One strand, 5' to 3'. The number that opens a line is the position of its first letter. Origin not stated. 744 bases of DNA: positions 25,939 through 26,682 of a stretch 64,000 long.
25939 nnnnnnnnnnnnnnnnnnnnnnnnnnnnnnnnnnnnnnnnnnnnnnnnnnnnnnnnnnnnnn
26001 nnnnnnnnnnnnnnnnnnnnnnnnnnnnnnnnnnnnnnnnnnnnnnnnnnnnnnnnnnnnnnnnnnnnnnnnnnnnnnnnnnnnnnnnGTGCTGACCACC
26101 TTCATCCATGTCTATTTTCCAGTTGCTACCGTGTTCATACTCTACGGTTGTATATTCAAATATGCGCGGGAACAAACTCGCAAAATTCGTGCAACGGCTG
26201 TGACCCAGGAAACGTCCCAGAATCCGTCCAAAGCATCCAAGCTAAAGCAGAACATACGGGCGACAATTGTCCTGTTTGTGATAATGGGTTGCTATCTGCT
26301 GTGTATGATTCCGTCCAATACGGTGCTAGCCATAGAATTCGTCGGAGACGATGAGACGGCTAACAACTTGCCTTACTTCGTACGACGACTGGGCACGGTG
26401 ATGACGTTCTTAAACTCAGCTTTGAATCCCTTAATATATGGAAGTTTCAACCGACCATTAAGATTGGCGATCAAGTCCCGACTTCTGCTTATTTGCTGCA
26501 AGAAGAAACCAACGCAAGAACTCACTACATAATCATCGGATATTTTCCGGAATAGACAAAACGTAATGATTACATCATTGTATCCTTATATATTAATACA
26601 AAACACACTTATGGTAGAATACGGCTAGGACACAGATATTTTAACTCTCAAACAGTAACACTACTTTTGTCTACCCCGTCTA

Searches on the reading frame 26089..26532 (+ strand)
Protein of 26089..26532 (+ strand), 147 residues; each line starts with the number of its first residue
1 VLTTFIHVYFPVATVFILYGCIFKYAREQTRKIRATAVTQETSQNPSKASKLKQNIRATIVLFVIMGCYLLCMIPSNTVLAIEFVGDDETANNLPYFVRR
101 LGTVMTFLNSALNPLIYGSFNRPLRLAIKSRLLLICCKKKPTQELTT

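Call 58: find_homologous_proteins(query=window:26089-26532:+, max_evalue=1e-10)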
Query window:26089-26532:+: 17 candidates shared short words with the query, none scored E <= 1e-10.
